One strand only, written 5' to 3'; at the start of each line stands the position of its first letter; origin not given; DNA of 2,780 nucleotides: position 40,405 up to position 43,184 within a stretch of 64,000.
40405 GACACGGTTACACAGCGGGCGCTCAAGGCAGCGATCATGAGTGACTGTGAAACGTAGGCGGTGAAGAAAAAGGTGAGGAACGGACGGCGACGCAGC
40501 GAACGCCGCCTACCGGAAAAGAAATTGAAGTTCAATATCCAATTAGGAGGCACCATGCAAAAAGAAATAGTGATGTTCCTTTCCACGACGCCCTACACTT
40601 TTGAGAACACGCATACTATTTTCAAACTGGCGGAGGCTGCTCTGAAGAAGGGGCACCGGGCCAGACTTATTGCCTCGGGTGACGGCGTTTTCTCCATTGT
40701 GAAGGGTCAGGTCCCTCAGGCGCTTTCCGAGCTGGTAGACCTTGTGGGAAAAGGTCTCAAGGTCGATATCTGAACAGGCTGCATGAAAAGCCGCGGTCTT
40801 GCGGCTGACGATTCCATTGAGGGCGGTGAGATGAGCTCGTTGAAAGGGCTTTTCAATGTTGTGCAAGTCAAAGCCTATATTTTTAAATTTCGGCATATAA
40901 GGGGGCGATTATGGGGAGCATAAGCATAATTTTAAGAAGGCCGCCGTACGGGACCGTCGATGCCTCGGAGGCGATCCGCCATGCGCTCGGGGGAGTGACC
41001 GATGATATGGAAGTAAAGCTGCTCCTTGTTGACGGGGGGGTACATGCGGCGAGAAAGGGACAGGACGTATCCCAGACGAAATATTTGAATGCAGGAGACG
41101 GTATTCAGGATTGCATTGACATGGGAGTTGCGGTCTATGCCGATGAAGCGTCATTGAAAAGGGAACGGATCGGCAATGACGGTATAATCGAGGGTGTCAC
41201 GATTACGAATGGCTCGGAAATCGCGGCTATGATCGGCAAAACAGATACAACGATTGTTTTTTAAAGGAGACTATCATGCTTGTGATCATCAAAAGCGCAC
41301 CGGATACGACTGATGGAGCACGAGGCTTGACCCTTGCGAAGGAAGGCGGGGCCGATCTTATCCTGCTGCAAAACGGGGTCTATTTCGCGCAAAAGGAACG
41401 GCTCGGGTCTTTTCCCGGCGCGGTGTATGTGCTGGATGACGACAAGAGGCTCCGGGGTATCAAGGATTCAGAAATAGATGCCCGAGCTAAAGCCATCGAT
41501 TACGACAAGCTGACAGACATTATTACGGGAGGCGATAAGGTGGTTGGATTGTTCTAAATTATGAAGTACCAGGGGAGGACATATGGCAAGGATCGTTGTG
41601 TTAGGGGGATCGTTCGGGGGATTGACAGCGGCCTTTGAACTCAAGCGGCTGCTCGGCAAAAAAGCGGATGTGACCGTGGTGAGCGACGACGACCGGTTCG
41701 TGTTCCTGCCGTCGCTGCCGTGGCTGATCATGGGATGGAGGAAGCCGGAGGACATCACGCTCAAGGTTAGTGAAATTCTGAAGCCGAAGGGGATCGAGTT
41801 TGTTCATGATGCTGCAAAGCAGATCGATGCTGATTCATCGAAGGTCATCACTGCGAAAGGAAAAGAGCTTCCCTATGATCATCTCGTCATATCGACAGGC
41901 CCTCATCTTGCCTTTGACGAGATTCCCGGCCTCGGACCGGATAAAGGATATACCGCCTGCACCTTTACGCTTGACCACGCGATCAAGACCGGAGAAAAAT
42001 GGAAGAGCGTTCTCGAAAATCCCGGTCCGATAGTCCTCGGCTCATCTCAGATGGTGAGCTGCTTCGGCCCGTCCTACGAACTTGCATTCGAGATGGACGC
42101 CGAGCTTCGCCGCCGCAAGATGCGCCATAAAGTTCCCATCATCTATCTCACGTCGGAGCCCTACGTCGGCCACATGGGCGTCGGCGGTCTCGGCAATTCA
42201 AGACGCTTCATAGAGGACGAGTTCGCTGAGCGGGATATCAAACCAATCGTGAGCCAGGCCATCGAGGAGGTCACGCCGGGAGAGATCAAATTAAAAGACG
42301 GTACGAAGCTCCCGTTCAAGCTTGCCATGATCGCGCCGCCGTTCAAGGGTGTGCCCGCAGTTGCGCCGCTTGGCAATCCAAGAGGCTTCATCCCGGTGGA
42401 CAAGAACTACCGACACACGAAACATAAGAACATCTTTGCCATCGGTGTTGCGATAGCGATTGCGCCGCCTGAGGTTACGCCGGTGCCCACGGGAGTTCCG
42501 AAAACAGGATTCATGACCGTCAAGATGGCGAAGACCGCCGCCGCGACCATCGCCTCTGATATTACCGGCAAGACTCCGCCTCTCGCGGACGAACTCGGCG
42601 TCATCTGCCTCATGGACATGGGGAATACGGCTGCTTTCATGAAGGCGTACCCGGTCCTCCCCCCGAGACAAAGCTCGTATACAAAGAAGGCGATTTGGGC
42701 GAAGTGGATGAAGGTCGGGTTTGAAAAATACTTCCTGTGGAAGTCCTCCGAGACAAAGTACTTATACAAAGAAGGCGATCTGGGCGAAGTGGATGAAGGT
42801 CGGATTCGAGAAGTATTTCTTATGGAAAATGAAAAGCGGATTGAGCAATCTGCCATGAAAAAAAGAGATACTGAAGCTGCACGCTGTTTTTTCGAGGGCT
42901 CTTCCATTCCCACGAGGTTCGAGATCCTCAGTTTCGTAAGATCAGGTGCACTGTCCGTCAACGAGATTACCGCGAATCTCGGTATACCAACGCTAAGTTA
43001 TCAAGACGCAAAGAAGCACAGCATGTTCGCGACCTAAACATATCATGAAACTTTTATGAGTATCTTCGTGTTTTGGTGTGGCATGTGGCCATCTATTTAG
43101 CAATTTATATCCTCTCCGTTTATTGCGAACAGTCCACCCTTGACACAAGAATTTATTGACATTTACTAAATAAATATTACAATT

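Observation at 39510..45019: Compact locus joining an SQR flavoprotein, a DsrEFH-like relay, a Trx-like protein, SelD and a TauE permease, with four UGA-containing ORFs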

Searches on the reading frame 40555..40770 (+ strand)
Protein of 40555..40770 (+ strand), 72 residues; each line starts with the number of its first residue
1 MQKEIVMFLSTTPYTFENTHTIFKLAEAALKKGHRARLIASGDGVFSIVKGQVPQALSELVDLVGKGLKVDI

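Call 48: search_protein_representatives(protein=window:40555-40770:+)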
Query: 72 residues. Proteins with E-value up to 0.001 (for the whole library): 44; up to 1e-10: 5; up to 1e-30: 1. The best 44 are listed.
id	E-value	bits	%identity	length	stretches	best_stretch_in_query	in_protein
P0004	9.7e-36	136.4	92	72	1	1-72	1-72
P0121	3.0e-18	81.3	83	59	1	1-48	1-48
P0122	8.7e-12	61.0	59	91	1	1-54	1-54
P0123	1.2e-11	60.6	69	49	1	1-49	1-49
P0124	3.2e-11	59.2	49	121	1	3-69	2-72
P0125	2.2e-10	56.6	49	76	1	1-70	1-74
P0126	2.9e-10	56.2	49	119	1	3-65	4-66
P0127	3.3e-10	56.0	50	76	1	1-70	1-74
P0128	6.5e-10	55.1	46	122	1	3-71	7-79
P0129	1.5e-09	54.0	50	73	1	1-60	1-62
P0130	1.6e-09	53.9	43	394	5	19-53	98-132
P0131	1.7e-09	53.8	45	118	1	3-60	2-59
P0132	2.1e-09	53.5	43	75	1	3-72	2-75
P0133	2.1e-08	50.3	49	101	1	1-55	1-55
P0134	2.8e-08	49.9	47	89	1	1-53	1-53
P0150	8.3e-05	39.0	41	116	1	3-70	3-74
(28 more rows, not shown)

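Call 50: find_encoding_contigs(protein=P0128, flank=8000, max_places=4)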
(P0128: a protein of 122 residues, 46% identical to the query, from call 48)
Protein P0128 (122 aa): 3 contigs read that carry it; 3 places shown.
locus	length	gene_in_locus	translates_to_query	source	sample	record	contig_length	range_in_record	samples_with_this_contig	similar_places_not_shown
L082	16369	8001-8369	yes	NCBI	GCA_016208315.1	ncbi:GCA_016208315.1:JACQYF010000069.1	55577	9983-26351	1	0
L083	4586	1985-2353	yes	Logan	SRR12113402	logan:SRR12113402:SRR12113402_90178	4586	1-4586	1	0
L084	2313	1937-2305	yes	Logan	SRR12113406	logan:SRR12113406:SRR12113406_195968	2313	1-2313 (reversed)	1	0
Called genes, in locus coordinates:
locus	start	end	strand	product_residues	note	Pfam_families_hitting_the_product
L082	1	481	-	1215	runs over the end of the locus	PF13941:MutL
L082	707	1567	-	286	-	PF01418:HTH_6, PF01380:SIS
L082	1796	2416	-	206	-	PF02663:FmdE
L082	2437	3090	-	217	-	PF02613:Nitrate_red_del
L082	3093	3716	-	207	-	PF00037:Fer4 (faint), PF12797:Fer4_2 (weak), PF13237:Fer4_10 (faint), PF14697:Fer4_21 (faint), PF13247:Fer4_11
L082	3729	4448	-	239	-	PF01568:Molydop_binding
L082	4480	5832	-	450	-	PF04879:Molybdop_Fe4S4 (weak), PF00384:Molybdopterin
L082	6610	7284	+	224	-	PF01022:HTH_5, PF12840:HTH_20, PF00581:Rhodanese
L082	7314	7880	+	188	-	PF01209:Ubie_methyltran, PF00891:Methyltransf_2, PF01135:PCMT, PF13489:Methyltransf_23, PF05175:MTS, PF06325:PrmA, PF13847:Methyltransf_31, PF08241:Methyltransf_11, +3 more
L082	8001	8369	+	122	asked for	PF02635:DsrE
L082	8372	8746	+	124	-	PF02635:DsrE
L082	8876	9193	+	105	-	PF04077:DsrH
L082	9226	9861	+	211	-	PF01209:Ubie_methyltran, PF01135:PCMT, PF02353:CMAS (weak), PF13489:Methyltransf_23, PF13847:Methyltransf_31, PF08241:Methyltransf_11, PF08242:Methyltransf_12, PF13649:Methyltransf_25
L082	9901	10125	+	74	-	-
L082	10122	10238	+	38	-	PF02585:PIG-L (weak)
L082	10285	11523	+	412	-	PF07992:Pyr_redox_2, PF21706:FCSD_central (weak)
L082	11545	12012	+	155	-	PF04073:tRNA_edit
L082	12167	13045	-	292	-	PF09719:C_GCAxxG_C_C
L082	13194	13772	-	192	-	PF02613:Nitrate_red_del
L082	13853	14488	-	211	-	PF00072:Response_reg, PF13384:HTH_23 (faint), PF00196:GerE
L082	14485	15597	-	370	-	PF01590:GAF (weak), PF13185:GAF_2 (weak), PF07730:HisKA_3, PF02518:HATPase_c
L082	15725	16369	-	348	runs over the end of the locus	PF03773:ArsP_1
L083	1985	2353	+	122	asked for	PF02635:DsrE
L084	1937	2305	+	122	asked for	PF02635:DsrE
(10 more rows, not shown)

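Call 51: find_encoding_contigs(protein=P0126, flank=8000, max_places=4)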
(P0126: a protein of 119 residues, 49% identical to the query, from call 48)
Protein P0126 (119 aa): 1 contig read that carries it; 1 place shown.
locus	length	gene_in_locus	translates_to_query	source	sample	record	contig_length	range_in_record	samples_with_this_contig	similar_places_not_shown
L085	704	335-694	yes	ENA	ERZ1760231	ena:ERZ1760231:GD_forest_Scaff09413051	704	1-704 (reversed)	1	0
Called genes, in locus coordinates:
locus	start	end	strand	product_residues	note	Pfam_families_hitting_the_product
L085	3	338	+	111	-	?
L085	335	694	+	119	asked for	PF02635:DsrE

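Call 52: find_encoding_contigs(protein=P0150, flank=8000, max_places=4)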
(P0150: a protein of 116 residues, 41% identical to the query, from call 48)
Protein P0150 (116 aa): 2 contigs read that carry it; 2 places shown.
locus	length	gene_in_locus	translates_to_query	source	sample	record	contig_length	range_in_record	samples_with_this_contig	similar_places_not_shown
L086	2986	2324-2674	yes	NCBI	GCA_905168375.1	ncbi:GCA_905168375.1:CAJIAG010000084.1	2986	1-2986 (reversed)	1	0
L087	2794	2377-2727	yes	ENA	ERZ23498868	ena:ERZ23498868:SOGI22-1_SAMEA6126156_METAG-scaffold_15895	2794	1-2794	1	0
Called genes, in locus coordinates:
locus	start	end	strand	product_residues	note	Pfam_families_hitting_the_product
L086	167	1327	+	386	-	PF01925:TauE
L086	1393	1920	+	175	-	-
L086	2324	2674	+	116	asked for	PF02635:DsrE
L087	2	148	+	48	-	?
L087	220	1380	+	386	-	PF01925:TauE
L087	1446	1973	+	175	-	-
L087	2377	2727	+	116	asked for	PF02635:DsrE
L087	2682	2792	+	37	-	?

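Call 80: search_protein_families(library=ncbifam, max_evalue=0.001, proteins=[L082:7314-7880:+, L082:9226-9861:+, L082:6610-7284:+, L082:10285-11523:+])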
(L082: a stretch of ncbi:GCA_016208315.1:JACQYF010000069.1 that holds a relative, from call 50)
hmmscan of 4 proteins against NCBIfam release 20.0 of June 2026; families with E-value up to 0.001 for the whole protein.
L082:7314-7880:+ (188 aa): 67 families (the best 25 are shown)
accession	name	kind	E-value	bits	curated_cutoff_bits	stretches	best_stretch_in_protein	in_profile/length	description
NF008823.0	PRK11873.1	subfamily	6e-29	101.4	263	1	34-144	71-184/272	arsenite methyltransferase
NF041537.1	ArsM_AhpD_UU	exception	7.3e-24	84.2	510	1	37-145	73-184/345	arsenite methyltransferase/AhpD domain selenoprotein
TIGR01934.1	MenG_MenH_UbiE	subfamily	4.7e-23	81.7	158.35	1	7-153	3-153/223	ubiquinone/menaquinone biosynthesis methyltransferase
NF001244.0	PRK00216.1-5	equivalog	3.2e-21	75.7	216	1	5-151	10-163/236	bifunctional demethylmenaquinone methyltransferase/2-methoxy-6-polyprenyl-1,4-benzoquinol methylase UbiE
NF047649.1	MTase_UXPK_star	exception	1.6e-20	73.3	460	1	37-145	74-185/283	methyltransferase/UXPK-star double selenoprotein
NF001243.0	PRK00216.1-4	equivalog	9.2e-20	71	235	1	5-147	9-157/237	demethylmenaquinone methyltransferase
TIGR02752.1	MenG_heptapren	equivalog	4.9e-19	68.8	419.85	1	8-146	10-154/231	demethylmenaquinone methyltransferase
NF045667.1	MTase_DVU1556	equivalog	8.4e-19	67.9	155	1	31-147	13-125/213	DVU_1556 family methyltransferase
NF001241.0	PRK00216.1-2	equivalog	1.2e-18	67.6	327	1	5-154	13-160/231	demethylmenaquinone methyltransferase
NF041536.1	ArsM_DUF2284_UU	exception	2e-18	66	575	1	38-145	74-184/459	arsenite methyltransferase/DUF2284 domain selenoprotein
TIGR02072.1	BioC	equivalog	1.3e-17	64.5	184.95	1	30-152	24-143/244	malonyl-ACP O-methyltransferase BioC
NF043040.1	corrin_prot_MT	hypoth_equivalog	5.1e-17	62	180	1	40-146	41-152/216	corrinoid protein-associated methyltransferase CpaM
TIGR01983.1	UbiG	equivalog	9.7e-17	61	102.95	1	17-153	26-163/228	bifunctional 2-polyprenyl-6-hydroxyphenol methylase/3-demethylubiquinol 3-O-methyltransferase UbiG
NF052510.1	methyltran_MpqE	exception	5.3e-16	58.7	335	1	31-154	37-164/234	methyl-plastoquinone biosynthesis methyltransferase MpqE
NF001240.0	PRK00216.1-1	equivalog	1.2e-15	57.2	378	1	5-143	25-170/251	bifunctional demethylmenaquinone methyltransferase/2-methoxy-6-polyprenyl-1,4-benzoquinol methylase UbiE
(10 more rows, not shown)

L082:9226-9861:+ (211 aa): 46 families (the best 25 are shown)
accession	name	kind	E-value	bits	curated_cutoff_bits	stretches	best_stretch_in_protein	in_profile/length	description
NF001244.0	PRK00216.1-5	equivalog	3e-23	82.3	216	1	9-152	5-155/236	bifunctional demethylmenaquinone methyltransferase/2-methoxy-6-polyprenyl-1,4-benzoquinol methylase UbiE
TIGR01934.1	MenG_MenH_UbiE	subfamily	3.9e-22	78.6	158.35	1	16-153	3-144/223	ubiquinone/menaquinone biosynthesis methyltransferase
NF001241.0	PRK00216.1-2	equivalog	1.7e-21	76.9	327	1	10-150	9-147/231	demethylmenaquinone methyltransferase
NF001243.0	PRK00216.1-4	equivalog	4e-21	75.4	235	1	10-154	5-155/237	demethylmenaquinone methyltransferase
TIGR02752.1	MenG_heptapren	equivalog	2.3e-20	73.1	419.85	1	16-154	16-153/231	demethylmenaquinone methyltransferase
NF045667.1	MTase_DVU1556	equivalog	4.5e-20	72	155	1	37-153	12-122/213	DVU_1556 family methyltransferase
NF047649.1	MTase_UXPK_star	exception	2.4e-18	66.2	460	1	45-160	75-191/283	methyltransferase/UXPK-star double selenoprotein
NF041537.1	ArsM_AhpD_UU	exception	7.2e-18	64.5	510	1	45-157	74-187/345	arsenite methyltransferase/AhpD domain selenoprotein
NF052510.1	methyltran_MpqE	exception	1.7e-17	63.6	335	1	10-152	4-153/234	methyl-plastoquinone biosynthesis methyltransferase MpqE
NF041536.1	ArsM_DUF2284_UU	exception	2.2e-16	59.2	575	1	45-153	74-183/459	arsenite methyltransferase/DUF2284 domain selenoprotein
NF043040.1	corrin_prot_MT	hypoth_equivalog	2.3e-16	59.9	180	1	35-182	29-180/216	corrinoid protein-associated methyltransferase CpaM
NF040539.1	AST_met_ArsM_2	exception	2.4e-15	57.1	240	1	13-153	17-166/262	putative arsinothricin biosynthesis methyltransferase ArsM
NF008823.0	PRK11873.1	subfamily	5.9e-15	55.5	263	1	44-161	74-192/272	arsenite methyltransferase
TIGR02072.1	BioC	equivalog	2.4e-14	53.8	184.95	1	46-149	33-131/244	malonyl-ACP O-methyltransferase BioC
NF001240.0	PRK00216.1-1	equivalog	3.5e-13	49.2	378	1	33-151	49-169/251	bifunctional demethylmenaquinone methyltransferase/2-methoxy-6-polyprenyl-1,4-benzoquinol methylase UbiE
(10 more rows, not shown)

L082:6610-7284:+ (224 aa): 18 families
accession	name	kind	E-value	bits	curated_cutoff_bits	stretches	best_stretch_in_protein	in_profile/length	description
NF033788.1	HTH_metalloreg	subfamily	2.5e-19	68.9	55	1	18-90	2-75/77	metalloregulator ArsR/SmtB family transcription factor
NF033789.1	repress_SdpR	subfamily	1.9e-12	46.9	100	1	23-84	4-65/79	autorepressor SdpR family transcription factor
NF041203.1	rhodanese_LYCAU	equivalog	2.1e-12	46.8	115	1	116-220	16-123/126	rhodanese-related (seleno)protein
NF006444.0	PRK08762.1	equivalog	4.8e-12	45.2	449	1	114-221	8-115/387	molybdopterin-synthase adenylyltransferase MoeB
NF047906.1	CdPbTransRegCmtR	equivalog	5e-11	42.4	150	1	17-90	11-84/104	Cd(II)/Pb(II)-sensing metalloregulatory transcriptional regulator CmtR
NF045521.1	rhoda_near_glyco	subfamily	9.1e-11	41.7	145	1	107-221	6-116/144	rhodanese homology domain-containing protein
NF045694.1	seleno_TsoB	exception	9.9e-11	40.4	805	1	115-222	38-158/572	rhodanese/DsbD fusion-like selenoprotein TsoB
NF045707.1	Dbac_1936_reg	equivalog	8.9e-10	38.5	115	1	17-103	7-93/99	ArsR/SmtB-type metalloregulator TsoR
NF041413.1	ArsR_Rv2640c_fam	equivalog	1.4e-07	31.9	155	1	22-84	37-102/118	Rv2640c family ArsR-like transcriptional regulator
NF005646.0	PRK07411.1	equivalog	2.8e-07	30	633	1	107-215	268-381/390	molybdopterin-synthase adenylyltransferase MoeB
NF005902.0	PRK07878.1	equivalog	8.1e-07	28.3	647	1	122-215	288-383/392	adenylyltransferase/sulfurtransferase MoeZ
NF040642.1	sulf_sens_BigR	equivalog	2.6e-06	27.4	155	1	22-86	15-79/95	sulfite-sensing transcriptional repressor BigR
TIGR03865.1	PQQ_CXXCW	subfamily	2e-05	24.5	128.05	0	153-223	95-165/167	PQQ-dependent catabolism-associated CXXCW motif protein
NF033833.0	rhodan_ChrE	equivalog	2.2e-05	24.4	120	1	124-221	6-105/108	rhodanese family chromate resistance protein ChrE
NF001195.0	PRK00162.1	equivalog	6.8e-05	23.1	102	1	118-214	2-97/108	thiosulfate sulfurtransferase GlpE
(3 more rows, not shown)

L082:10285-11523:+ (412 aa): 15 families
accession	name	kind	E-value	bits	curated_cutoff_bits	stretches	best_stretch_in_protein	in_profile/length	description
NF049943.1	SQR_III_seleno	exception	6.5e-70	236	525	1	4-381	1-381/406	type III sulfide quinone reductase, selenoprotein subtype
TIGR03169.1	Nterm_to_SelD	hypoth_equivalog_domain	4.6e-19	69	310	1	7-331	3-317/365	pyridine nucleotide-disulfide oxidoreductase family protein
TIGR03385.1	CoA_CoA_reduc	equivalog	9.3e-12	44.4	578.8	1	6-321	2-313/439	CoA-disulfide reductase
NF042949.2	3PPDioc_HcaD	equivalog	1.8e-09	36.8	450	1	4-138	2-141/386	3-phenylpropionate/cinnamic acid dioxygenase ferredoxin--NAD(+) reductase subunit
NF045765.1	PhenlGlyoxDHPadH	equivalog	1.9e-07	30.3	475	1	7-138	6-142/416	NADH-dependent phenylglyoxylate dehydrogenase subunit epsilon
NF003437.0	PRK04965.1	equivalog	1.5e-06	27.4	392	1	79-290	81-278/378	NADH:flavorubredoxin reductase NorW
NF010037.0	PRK13512.1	equivalog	6.1e-06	25.4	394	1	5-322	3-310/438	CoA-disulfide reductase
NF007123.0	PRK09564.1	equivalog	9.7e-06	24.5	458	0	5-147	2-155/444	CoA-disulfide reductase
TIGR04369.1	fusion_not_SelD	hypoth_equivalog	4.1e-05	21.9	700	1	22-330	17-285/701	oxidoreductase/SelD-related fusion protein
NF009410.0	PRK12771.1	subfamily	5.5e-05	21.9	516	0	2-123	137-250/566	NAD(P)-binding protein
TIGR01350.1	lipoamide_DH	equivalog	0.00012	20.9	408.8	0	198-287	213-309/461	dihydrolipoyl dehydrogenase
NF046103.1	NOXase_Strep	equivalog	0.00015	20.9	600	1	6-289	2-283/442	H2O-forming NADH oxidase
NF045599.1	bili_reduct_long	exception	0.00022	19.6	750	1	4-123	382-491/641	bilirubin reductase, long form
TIGR02374.1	nitri_red_nirB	equivalog_domain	0.00028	19.4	578.35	0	6-145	1-144/794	nitrite reductase large subunit NirB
NF041087.1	bile_acid_BaiCD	equivalog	0.00034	18.8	825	1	4-123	381-490/642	bile acid Fe-S flavoenzyme BaiCD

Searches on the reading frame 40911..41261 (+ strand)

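Call 6: search_protein_families(library=ncbifam, max_evalue=0.01, proteins=[window:40911-41261:+])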
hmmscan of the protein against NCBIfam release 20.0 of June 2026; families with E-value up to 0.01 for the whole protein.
seq(117 aa): 2 families
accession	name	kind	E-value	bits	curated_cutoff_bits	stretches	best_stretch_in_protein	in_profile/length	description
TIGR03010.1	sulf_tusC_dsrF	equivalog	1.6e-07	31.3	94.15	1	4-117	2-116/116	sulfurtransferase complex subunit TusC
NF001238.0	PRK00211.1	equivalog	0.00048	20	79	1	2-117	2-119/119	sulfurtransferase complex subunit TusC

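Call 7: search_protein_families(library=pfam, max_evalue=0.01, proteins=[window:40911-41261:+])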
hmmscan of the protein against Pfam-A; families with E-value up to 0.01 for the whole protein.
seq(117 aa): 1 family
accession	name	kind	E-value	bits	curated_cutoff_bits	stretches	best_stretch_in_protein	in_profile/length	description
PF02635.20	DsrE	-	1.7e-12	48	22.7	1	4-117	3-116/116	DsrE/DsrF-like family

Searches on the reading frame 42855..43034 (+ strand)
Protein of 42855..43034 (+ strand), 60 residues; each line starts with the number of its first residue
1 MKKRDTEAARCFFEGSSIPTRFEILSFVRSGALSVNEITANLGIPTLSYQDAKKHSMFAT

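Call 6: search_protein_families(library=ncbifam, max_evalue=0.01, proteins=[window:42855-43034:+])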
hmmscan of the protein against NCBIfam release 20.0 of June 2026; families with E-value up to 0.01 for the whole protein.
seq(60 aa): 1 family
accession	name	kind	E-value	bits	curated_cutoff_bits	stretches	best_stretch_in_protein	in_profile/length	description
NF033788.1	HTH_metalloreg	subfamily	0.0012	18.6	55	1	17-45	9-38/77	metalloregulator ArsR/SmtB family transcription factor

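Call 7: search_protein_families(library=pfam, max_evalue=0.01, proteins=[window:42855-43034:+])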
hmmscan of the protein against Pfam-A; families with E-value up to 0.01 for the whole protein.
seq(60 aa): 1 family
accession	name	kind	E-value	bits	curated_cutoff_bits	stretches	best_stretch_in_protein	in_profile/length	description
PF01022.26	HTH_5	-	0.00099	19.4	22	1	19-45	2-28/47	Bacterial regulatory protein, arsR family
